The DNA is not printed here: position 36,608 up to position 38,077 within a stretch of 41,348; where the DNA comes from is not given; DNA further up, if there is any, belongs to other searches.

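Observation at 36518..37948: Self-contained promoter / structured GC-rich RNA / retron-type reverse transcriptase / terminator module with no recognisable co-transcribed effector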

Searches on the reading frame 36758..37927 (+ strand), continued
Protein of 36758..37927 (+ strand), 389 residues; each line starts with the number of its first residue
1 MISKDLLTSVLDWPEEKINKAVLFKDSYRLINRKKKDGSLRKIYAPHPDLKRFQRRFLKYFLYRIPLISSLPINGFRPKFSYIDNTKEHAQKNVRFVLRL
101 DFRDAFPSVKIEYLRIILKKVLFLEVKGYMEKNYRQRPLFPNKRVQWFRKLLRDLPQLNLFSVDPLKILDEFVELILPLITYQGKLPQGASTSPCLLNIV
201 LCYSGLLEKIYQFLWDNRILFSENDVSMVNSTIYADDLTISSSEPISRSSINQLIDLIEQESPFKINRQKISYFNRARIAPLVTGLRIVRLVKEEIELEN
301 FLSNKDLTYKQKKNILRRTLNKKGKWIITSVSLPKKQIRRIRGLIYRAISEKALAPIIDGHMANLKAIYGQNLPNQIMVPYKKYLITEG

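Call 47: search_protein_families(library=pfam, proteins=[L123:1208-3310:-, L123:3365-4411:-, L123:6861-8342:-, L123:6366-6707:-, L106:4-753:-, L106:1140-4730:-, L104:1289-2695:+, L104:6070-7389:+, L121:10-318:+, L023:1342-1740:+], max_evalue=0.001)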
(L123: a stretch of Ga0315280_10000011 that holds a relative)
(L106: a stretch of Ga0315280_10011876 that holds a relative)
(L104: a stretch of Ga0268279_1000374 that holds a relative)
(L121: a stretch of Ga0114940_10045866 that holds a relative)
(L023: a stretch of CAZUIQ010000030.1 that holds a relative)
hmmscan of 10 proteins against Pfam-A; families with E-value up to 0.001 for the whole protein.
L123:1208-3310:- (700 aa): 4 families
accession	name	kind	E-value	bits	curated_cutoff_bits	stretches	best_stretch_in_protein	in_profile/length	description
PF03483.22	B3_4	-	2.1e-64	216.7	29.3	1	104-276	2-174/174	B3/4 domain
PF17759.6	tRNA_synthFbeta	-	3.7e-43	147.9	22.4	1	369-589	1-214/214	Phenylalanyl tRNA synthetase beta chain CLM domain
PF03147.19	FDX-ACB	-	2.4e-25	89.2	31.1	1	606-699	1-94/94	Ferredoxin-fold anticodon binding domain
PF03484.21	B5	-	2.2e-21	76.3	28.6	1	296-366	1-67/67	tRNA synthetase B5 domain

L123:3365-4411:- (348 aa): 2 families
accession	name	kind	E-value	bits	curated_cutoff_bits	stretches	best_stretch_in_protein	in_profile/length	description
PF01409.25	tRNA-synt_2d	-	6.9e-101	337.3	19.8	1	91-348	1-246/246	tRNA synthetases class II core domain (F)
PF02912.23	Phe_tRNA-synt_N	-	2.4e-17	63.1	22.3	1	19-86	1-68/69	Aminoacyl tRNA synthetase class II, N-terminal domain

L123:6861-8342:- (493 aa): 1 family
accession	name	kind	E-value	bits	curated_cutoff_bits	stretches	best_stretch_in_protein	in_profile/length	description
PF00215.30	OMPdecase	-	8.6e-40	137.4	27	1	35-258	2-212/221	Orotidine 5'-phosphate decarboxylase / HUMPS family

L123:6366-6707:- (113 aa): 0 families

L106:4-753:- (249 aa): 2 families
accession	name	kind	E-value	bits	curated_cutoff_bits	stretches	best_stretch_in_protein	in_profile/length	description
PF02565.21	RecO_C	-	5.5e-16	59.1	22.1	1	84-233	1-144/157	Recombination protein O C terminal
PF11967.14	RecO_N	-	5.4e-14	52.4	27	1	4-79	3-79/80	Recombination protein O N terminal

L106:1140-4730:- (1196 aa): 5 families
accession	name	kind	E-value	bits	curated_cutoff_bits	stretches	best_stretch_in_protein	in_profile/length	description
PF00133.28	tRNA-synt_1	-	1.1e-120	403.6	22.7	2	17-499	1-272/414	tRNA synthetases class I (I, L, M and V)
PF08264.19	Anticodon_1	-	1.2e-33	116.5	25.1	1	911-1060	1-145/148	Anticodon-binding domain of tRNA ligase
PF00300.27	His_Phos_1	-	1.1e-29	104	21.7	1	501-686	2-165/194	Histidine phosphatase superfamily (branch 1)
PF09334.17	tRNA-synt_1g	-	2.2e-19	69.9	20.1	2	808-872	311-374/391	tRNA synthetases class I (M)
PF19302.4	DUF5915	-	4.6e-16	59.4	27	1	1021-1195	29-194/195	Domain of unknown function (DUF5915)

L104:1289-2695:+ (468 aa): 2 families
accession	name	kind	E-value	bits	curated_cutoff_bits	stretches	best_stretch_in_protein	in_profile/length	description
PF00152.25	tRNA-synt_2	-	3e-115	385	25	1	120-435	1-307/308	tRNA synthetases class II (D, K and N)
PF01336.31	tRNA_anti-codon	-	8.3e-19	67.7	27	1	17-101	1-74/75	OB-fold nucleic acid binding domain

L104:6070-7389:+ (439 aa): 2 families
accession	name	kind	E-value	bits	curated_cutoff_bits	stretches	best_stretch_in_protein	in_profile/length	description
PF08245.18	Mur_ligase_M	-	3.9e-25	89.4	24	1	118-255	1-154/200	Mur ligase middle domain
PF02875.26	Mur_ligase_C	-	5.4e-07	30.9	28.4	1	293-412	1-127/127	Mur ligase, glutamate ligase domain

L121:10-318:+ (102 aa): 0 families

L023:1342-1740:+ (132 aa): 1 family
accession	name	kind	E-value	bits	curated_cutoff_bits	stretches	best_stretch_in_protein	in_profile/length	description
PF00829.26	Ribosomal_L21p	-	1e-32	112.8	27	1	32-131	2-99/99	Ribosomal prokaryotic L21 protein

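Call 50: search_solved_structures(query=A1, max_evalue=0.001, show_alignments=1)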
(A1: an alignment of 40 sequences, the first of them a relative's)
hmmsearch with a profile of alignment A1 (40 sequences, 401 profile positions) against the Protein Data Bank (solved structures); distinct sequences matched with E-value up to 0.001: 16.
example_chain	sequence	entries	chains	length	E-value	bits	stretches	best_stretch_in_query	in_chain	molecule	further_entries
7v9u_A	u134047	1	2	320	6.9e-22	81.2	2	31-124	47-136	RNA-directed DNA polymerase from retron EC86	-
7v9x_A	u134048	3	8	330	7.8e-22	81.1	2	31-124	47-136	RNA-directed DNA polymerase from retron EC86 | Retron Ec86 reverse transcriptase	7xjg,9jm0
8qbk_A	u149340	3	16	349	9.9e-22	80.7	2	31-124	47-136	Retron Ec86 reverse transcriptase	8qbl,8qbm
9lm3_A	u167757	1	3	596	3.7e-20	75.6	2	11-121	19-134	Retron Ec67 protein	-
9i2f_C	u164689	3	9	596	3.7e-20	75.6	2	11-121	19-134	Retron Ec67 protein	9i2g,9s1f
36ht_A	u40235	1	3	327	1.3e-19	73.7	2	186-272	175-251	Retron-Kva2 Reverse Transcriptase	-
9l7p_E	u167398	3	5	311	1.4e-17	67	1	10-118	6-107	Retron St85 family RNA-directed DNA polymerase | Retron I-A Ec78 reverse transcriptase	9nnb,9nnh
9kjx_A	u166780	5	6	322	1.8e-17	66.7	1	11-118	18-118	RNA-directed DNA polymerase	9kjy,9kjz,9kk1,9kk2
22et_A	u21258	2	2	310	1.8e-17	66.7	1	15-118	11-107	Retron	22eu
9vhe_A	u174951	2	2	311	1.1e-16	64.1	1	9-118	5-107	Retron Ec78 reverse transcriptase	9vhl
9e8z_H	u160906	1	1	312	5e-16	61.9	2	30-126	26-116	Retron Ec83 reverse transcriptase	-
9n69_E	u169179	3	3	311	2.8e-13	52.9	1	30-119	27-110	RNA-directed DNA polymerase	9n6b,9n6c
5hhj_A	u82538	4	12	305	8.2e-07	31.6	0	32-129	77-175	Retron-type reverse transcriptase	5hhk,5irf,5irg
5hhl_A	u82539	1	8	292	3.8e-06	29.4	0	33-129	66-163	Retron-type reverse transcriptase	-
6ar1_A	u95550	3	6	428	3.9e-06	29.4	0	34-128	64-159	GsI-IIC RT | Trt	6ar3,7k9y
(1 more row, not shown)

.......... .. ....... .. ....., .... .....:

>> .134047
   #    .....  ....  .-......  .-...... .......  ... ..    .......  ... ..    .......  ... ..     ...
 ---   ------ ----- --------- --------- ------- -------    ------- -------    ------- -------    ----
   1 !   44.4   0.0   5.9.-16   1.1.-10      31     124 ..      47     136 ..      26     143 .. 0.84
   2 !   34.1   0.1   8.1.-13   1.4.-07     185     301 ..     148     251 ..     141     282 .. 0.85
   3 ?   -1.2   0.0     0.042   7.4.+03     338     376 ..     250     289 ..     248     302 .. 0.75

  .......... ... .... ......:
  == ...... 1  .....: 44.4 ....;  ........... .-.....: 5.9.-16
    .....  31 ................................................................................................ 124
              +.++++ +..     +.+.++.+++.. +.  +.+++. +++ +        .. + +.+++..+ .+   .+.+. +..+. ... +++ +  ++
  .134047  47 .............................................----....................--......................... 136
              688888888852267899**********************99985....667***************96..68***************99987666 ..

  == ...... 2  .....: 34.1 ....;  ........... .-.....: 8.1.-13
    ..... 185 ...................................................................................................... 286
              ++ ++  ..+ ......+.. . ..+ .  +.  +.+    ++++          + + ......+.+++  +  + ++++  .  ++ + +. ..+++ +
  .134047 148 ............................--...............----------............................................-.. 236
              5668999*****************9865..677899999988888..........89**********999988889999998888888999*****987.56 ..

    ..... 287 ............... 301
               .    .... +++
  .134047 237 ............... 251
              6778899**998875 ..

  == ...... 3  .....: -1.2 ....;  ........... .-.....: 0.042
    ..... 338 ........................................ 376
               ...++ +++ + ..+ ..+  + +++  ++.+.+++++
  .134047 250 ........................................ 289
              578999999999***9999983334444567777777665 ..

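Call 56: search_protein_families(library=padloc, proteins=[L060:5806-6813:+, L064:5773-6792:+, L067:5908-7731:+, L075:5833-6831:+, L024:5782-6993:+, L044:5908-6816:+, L011:1689-2831:+, L097:4992-5924:+, L107:3243-4490:+, L009:5932-7101:+], max_evalue=1e-10)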
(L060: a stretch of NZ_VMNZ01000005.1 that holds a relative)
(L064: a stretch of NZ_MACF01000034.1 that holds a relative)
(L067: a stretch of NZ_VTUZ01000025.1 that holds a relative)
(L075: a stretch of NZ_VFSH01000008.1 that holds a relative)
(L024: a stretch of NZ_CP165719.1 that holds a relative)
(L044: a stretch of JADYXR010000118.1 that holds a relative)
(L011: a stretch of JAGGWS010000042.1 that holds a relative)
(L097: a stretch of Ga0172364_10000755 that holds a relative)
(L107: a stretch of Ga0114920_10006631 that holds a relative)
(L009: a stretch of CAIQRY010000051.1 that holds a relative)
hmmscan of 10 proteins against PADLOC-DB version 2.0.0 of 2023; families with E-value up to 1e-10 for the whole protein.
L060:5806-6813:+ (335 aa): 42 families (the best 25 are shown)
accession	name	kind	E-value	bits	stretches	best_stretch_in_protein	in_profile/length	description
PDLC02946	RT_III-A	-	1.8e-141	469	1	4-334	3-330/330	-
PDLC02945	RT_III-A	-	6.3e-108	359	2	174-334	201-361/362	-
PDLC02942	RT_III-A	-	3.3e-107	356.5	1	6-320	10-324/341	-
PDLC02943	RT_III-A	-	1.8e-103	343.8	1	18-321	2-306/322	-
PDLC02956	RT_XIII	-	3.9e-99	330.8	1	27-332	102-424/469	-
PDLC02944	RT_III-A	-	1.2e-91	306.7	2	175-334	205-371/597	-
PDLC02941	RT_II-A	-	1.8e-91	304.6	1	29-329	4-294/309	-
PDLC03739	RT_Ec107-like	-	1.9e-84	281.6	1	48-320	19-294/307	retron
PDLC02962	RT-TIR_XII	-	1.7e-78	262.6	1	42-326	18-323/478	single gene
PDLC02961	RT-TIR_XII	-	5.9e-78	260.9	1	43-327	19-323/475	single gene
PDLC02960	RT-Protease_XI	-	7.3e-77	257.4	1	43-319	11-303/506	single gene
PDLC02959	RT-Protease_XI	-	9.6e-77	257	1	43-318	13-305/510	single gene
PDLC02949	RT_other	-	6.7e-73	244.5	2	175-334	314-471/481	-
PDLC02955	RT_X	-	8.1e-72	239.9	1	44-306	3-262/272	-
PDLC03740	RT_outgroup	-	1.3e-70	236.7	2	174-333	250-407/407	retron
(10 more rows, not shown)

L064:5773-6792:+ (339 aa): 44 families (the best 25 are shown)
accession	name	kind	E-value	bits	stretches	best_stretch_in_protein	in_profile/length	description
PDLC02946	RT_III-A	-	8.6e-141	466.8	1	8-338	3-330/330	-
PDLC02942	RT_III-A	-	1.5e-107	357.6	1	9-323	9-323/341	-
PDLC02945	RT_III-A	-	6.8e-106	352.4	2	178-338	201-361/362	-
PDLC02943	RT_III-A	-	3.3e-102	339.7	1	22-323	2-304/322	-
PDLC02956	RT_XIII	-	4.6e-98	327.2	2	178-335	271-423/469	-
PDLC02944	RT_III-A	-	2.7e-91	305.5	2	179-338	205-371/597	-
PDLC02941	RT_II-A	-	3.3e-90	300.4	1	33-323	4-284/309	-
PDLC03739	RT_Ec107-like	-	5.5e-83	276.8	1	55-323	22-293/307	retron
PDLC02962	RT-TIR_XII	-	1.3e-77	259.7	1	47-329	19-322/478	single gene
PDLC02961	RT-TIR_XII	-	6.7e-77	257.4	1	46-329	18-321/475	single gene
PDLC02960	RT-Protease_XI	-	2.2e-75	252.5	1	47-321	11-301/506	single gene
PDLC02959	RT-Protease_XI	-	3.6e-75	251.8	1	47-321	13-304/510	single gene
PDLC02949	RT_other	-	8.3e-72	240.9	2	179-338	314-471/481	-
PDLC02955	RT_X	-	5e-71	237.3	1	48-310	3-262/272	-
PDLC02968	RT-Toprim_I-C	-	8.6e-70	234.1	1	60-308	17-269/529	single gene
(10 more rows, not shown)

L067:5908-7731:+ (607 aa): 38 families (the best 25 are shown)
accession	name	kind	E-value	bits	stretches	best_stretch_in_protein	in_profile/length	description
PDLC02960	RT-Protease_XI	-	5.6e-161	534.9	1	25-591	14-504/506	single gene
PDLC02959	RT-Protease_XI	-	1.7e-158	526.7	1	25-591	16-508/510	single gene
PDLC02961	RT-TIR_XII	-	6.1e-105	349.9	1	25-355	22-329/475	single gene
PDLC02962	RT-TIR_XII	-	1.1e-102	342.4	1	25-355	22-330/478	single gene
PDLC02965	RT-Toprim_I-C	-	7.4e-83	277.2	1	40-355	23-309/529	single gene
PDLC02968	RT-Toprim_I-C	-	1.6e-82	276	1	40-357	23-311/529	single gene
PDLC02966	RT-Toprim_I-C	-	6.1e-76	254.1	1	25-339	23-318/568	single gene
PDLC02963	RT-Toprim_I-C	-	1.8e-75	252.6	1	26-302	19-288/552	single gene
PDLC02956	RT_XIII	-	1.5e-68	230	2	25-153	121-249/469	-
PDLC02967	RT-Toprim_I-C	-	1.4e-65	220.2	1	25-283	14-268/549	single gene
PDLC02964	RT-Toprim_I-C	-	9.3e-63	210.8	1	25-281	14-267/554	single gene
PDLC02946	RT_III-A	-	1.8e-58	196.3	1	25-279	42-275/330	-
PDLC02942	RT_III-A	-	4.8e-56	188.3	1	26-279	51-283/341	-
PDLC02943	RT_III-A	-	4e-55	185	1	26-288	31-273/322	-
PDLC02955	RT_X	-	2.2e-54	182.7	1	35-293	15-252/272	-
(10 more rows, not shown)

L075:5833-6831:+ (332 aa): 47 families (the best 25 are shown)
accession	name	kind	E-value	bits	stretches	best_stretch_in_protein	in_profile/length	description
PDLC02946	RT_III-A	-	1.3e-113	377.5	1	4-330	16-329/330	-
PDLC02942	RT_III-A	-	9e-95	315.6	1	8-319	28-326/341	-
PDLC02943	RT_III-A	-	3.2e-88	293.8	1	5-319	5-307/322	-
PDLC02945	RT_III-A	-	4.8e-88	293.7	2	156-330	199-360/362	-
PDLC02944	RT_III-A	-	6e-86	287.9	2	155-330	201-370/597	-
PDLC03739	RT_Ec107-like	-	3.2e-79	264.4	1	33-319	20-296/307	retron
PDLC02956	RT_XIII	-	3.4e-79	265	2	158-328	271-423/469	-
PDLC02941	RT_II-A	-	2e-78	261.7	1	14-323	5-291/309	-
PDLC02959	RT-Protease_XI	-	3.9e-77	258.3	1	21-326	7-316/510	single gene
PDLC02960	RT-Protease_XI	-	1.5e-76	256.4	1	24-325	8-312/506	single gene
PDLC02962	RT-TIR_XII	-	2.1e-74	249.1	1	22-321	14-321/478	single gene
PDLC02961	RT-TIR_XII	-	2.5e-74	248.9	1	26-321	18-320/475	single gene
PDLC02968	RT-Toprim_I-C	-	1.4e-66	223.4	1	35-329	12-308/529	single gene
PDLC02965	RT-Toprim_I-C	-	2.6e-66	222.6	1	35-327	12-306/529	single gene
PDLC02940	RT_II-A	-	3.4e-65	218.5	1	23-283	185-440/477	-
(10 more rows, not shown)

L024:5782-6993:+ (403 aa): 37 families (the best 25 are shown)
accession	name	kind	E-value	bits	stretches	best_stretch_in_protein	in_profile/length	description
PDLC02956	RT_XIII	-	6.6e-59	198.2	1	75-381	120-423/469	-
PDLC02946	RT_III-A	-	2.7e-58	195.7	1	72-370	38-306/330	-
PDLC02961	RT-TIR_XII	-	6.8e-54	181.5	1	61-372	7-308/475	single gene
PDLC02941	RT_II-A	-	1.6e-53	179.9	1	71-374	16-289/309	-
PDLC02962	RT-TIR_XII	-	1.3e-52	177.2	1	73-346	19-279/478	single gene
PDLC02960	RT-Protease_XI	-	1.4e-52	177.3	1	72-370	10-294/506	single gene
PDLC02959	RT-Protease_XI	-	8.6e-52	174.7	1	72-370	12-297/510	single gene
PDLC02955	RT_X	-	1.4e-51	173.5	1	94-366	21-268/272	-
PDLC02943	RT_III-A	-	3.5e-51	172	1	68-369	22-294/322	-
PDLC02942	RT_III-A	-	7.4e-49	164.7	1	72-346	46-293/341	-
PDLC02952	RT_VI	-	1.3e-48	163.7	1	86-351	20-253/279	-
PDLC02968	RT-Toprim_I-C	-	2e-44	150.3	1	73-339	3-248/529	single gene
PDLC02965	RT-Toprim_I-C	-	2.4e-44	150.1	1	73-339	3-248/529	single gene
PDLC02967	RT-Toprim_I-C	-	2.8e-44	149.8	1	72-344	10-272/549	single gene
PDLC03740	RT_outgroup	-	1.4e-43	147.7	1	98-347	124-367/407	retron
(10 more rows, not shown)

L044:5908-6816:+ (302 aa): 37 families (the best 25 are shown)
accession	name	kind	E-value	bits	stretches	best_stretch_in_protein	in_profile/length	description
PDLC02941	RT_II-A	-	7.4e-74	246.7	1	3-288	12-296/309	-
PDLC02940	RT_II-A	-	8.4e-73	243.6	1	7-291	187-472/477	-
PDLC02959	RT-Protease_XI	-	6.4e-72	241.1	1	3-251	7-267/510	single gene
PDLC02960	RT-Protease_XI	-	1.8e-71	239.7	1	3-251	5-264/506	single gene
PDLC02956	RT_XIII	-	1.4e-70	236.7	1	8-283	117-417/469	-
PDLC02942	RT_III-A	-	3e-70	235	1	9-290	47-336/341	-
PDLC02946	RT_III-A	-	2.7e-69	231.8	1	8-245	38-274/330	-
PDLC02962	RT-TIR_XII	-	2.8e-69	232.2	1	3-252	13-274/478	single gene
PDLC02961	RT-TIR_XII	-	2.6e-68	229.1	1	3-252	13-276/475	single gene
PDLC02949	RT_other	-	1.1e-67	227.3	2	141-252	314-425/481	-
PDLC02955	RT_X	-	3.2e-66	221.5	1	9-276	2-270/272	-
PDLC02943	RT_III-A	-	9.1e-66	220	1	7-249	25-267/322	-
PDLC03740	RT_outgroup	-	2.3e-65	219.4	2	141-253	251-363/407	retron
PDLC03739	RT_Ec107-like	-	3.4e-64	215.1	1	22-248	27-253/307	retron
PDLC02944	RT_III-A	-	2.9e-62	209.7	2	136-251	200-320/597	-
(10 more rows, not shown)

L011:1689-2831:+ (380 aa): 32 families (the best 25 are shown)
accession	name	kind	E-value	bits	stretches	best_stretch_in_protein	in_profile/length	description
PDLC02952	RT_VI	-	2.6e-34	116.8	2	8-113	10-112/279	-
PDLC02946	RT_III-A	-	1.5e-31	107.8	1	10-118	40-148/330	-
PDLC02962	RT-TIR_XII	-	4.5e-30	102.9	1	8-120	18-130/478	single gene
PDLC02943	RT_III-A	-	1.1e-29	101.4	2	10-119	28-137/322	-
PDLC02961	RT-TIR_XII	-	2.2e-29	100.7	1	10-120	20-132/475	single gene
PDLC02941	RT_II-A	-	3.8e-29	99.8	2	10-110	19-119/309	-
PDLC02959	RT-Protease_XI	-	1e-27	95.3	1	10-121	14-125/510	single gene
PDLC02960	RT-Protease_XI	-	1.5e-27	94.8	1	10-121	12-123/506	single gene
PDLC02968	RT-Toprim_I-C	-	7.7e-26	89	1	10-112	4-107/529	single gene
PDLC02965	RT-Toprim_I-C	-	8e-26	89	1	10-113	4-108/529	single gene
PDLC02948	RT_IX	-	4.5e-25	86.4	2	10-119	49-157/317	-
PDLC02955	RT_X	-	6.7e-25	86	1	12-125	5-118/272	-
PDLC02945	RT_III-A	-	6.9e-25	85.9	1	10-111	46-147/362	-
PDLC02967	RT-Toprim_I-C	-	1.3e-24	84.9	1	9-118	11-129/549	single gene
PDLC02956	RT_XIII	-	1.5e-24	84.8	1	23-119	137-232/469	-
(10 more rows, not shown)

L097:4992-5924:+ (310 aa): 34 families (the best 25 are shown)
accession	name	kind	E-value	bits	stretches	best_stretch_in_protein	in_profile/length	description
PDLC02952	RT_VI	-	1.5e-31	107.7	1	3-272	19-271/279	-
PDLC02943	RT_III-A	-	7.3e-31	105.3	1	17-248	50-266/322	-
PDLC02946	RT_III-A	-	9.7e-31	105.1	1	15-247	60-276/330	-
PDLC02941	RT_II-A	-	3.4e-29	100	1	15-275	39-284/309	-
PDLC02962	RT-TIR_XII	-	1.4e-28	98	1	13-250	38-272/478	single gene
PDLC02961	RT-TIR_XII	-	2.6e-28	97.2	1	12-250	39-274/475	single gene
PDLC02942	RT_III-A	-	7.8e-27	92.2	1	17-245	70-282/341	-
PDLC02955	RT_X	-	2.3e-26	90.8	1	15-255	23-247/272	-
PDLC02940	RT_II-A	-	6.4e-26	89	1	16-273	211-454/477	-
PDLC02960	RT-Protease_XI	-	1.4e-25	88.3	1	14-249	31-262/506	single gene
PDLC02959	RT-Protease_XI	-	1.4e-25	88.2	1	14-249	33-265/510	single gene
PDLC02965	RT-Toprim_I-C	-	3.8e-25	86.8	1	14-248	24-247/529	single gene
PDLC02968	RT-Toprim_I-C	-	3.9e-25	86.7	1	14-248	24-247/529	single gene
PDLC03739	RT_Ec107-like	-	6.1e-24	82.9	1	15-244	35-249/307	retron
PDLC02956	RT_XIII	-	2.5e-22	77.5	1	15-271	143-407/469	-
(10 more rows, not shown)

L107:3243-4490:+ (415 aa): 28 families (the best 25 are shown)
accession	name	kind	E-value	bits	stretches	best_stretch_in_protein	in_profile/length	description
PDLC02952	RT_VI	-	1.8e-31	107.5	2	4-112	6-110/279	-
PDLC02946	RT_III-A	-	1.7e-29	101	2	9-121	39-150/330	-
PDLC02941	RT_II-A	-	5e-29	99.4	2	10-115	19-123/309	-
PDLC02943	RT_III-A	-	1.4e-25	87.9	1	10-126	28-143/322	-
PDLC02962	RT-TIR_XII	-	4.8e-25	86.4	1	3-113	13-122/478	single gene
PDLC02961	RT-TIR_XII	-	1.2e-24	85.1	1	3-113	13-124/475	single gene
PDLC02967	RT-Toprim_I-C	-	4.6e-24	83.1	1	4-116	6-126/549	single gene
PDLC02959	RT-Protease_XI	-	5.7e-24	82.9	1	4-121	8-124/510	single gene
PDLC02960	RT-Protease_XI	-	7.8e-24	82.5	1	4-122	6-123/506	single gene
PDLC02956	RT_XIII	-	9.1e-24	82.3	1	24-121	138-233/469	-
PDLC02945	RT_III-A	-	1.2e-22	78.4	1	10-113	46-148/362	-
PDLC02964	RT-Toprim_I-C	-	7.7e-22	75.7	1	5-112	7-123/554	single gene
PDLC02968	RT-Toprim_I-C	-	9.8e-22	75.5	1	10-112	4-106/529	single gene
PDLC02965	RT-Toprim_I-C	-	1e-21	75.5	1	10-112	4-106/529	single gene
PDLC02948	RT_IX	-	4.4e-20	70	0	211-365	164-306/317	-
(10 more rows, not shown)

L009:5932-7101:+ (389 aa): 35 families (the best 25 are shown)
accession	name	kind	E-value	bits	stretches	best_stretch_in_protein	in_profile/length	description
PDLC02946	RT_III-A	-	5.1e-43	145.5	2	27-131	53-153/330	-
PDLC02941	RT_II-A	-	3e-40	136.3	2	193-352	139-281/309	-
PDLC02961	RT-TIR_XII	-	2.8e-38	130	2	25-132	33-136/475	single gene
PDLC02962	RT-TIR_XII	-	3.8e-38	129.6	2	27-132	33-134/478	single gene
PDLC02956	RT_XIII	-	1.5e-36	124.4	2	31-129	140-234/469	-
PDLC02968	RT-Toprim_I-C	-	3e-36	123.4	2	24-132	16-119/529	single gene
PDLC02965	RT-Toprim_I-C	-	3.3e-36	123.2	2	24-132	16-119/529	single gene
PDLC02955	RT_X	-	4.8e-36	122.5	2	19-133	11-118/272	-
PDLC02960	RT-Protease_XI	-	3.1e-35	120.1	2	29-132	27-125/506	single gene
PDLC02959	RT-Protease_XI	-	4.7e-35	119.5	2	30-132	30-127/510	single gene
PDLC02943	RT_III-A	-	4.5e-34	115.8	2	36-131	50-141/322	-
PDLC02942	RT_III-A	-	3.2e-33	113.2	1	26-303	59-271/341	-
PDLC02939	RT_II-A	-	1.3e-32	111.5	2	27-130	20-119/304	-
PDLC02952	RT_VI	-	7.7e-32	108.7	2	193-352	130-271/279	-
PDLC02967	RT-Toprim_I-C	-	1.2e-29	101.6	2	30-128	30-131/549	single gene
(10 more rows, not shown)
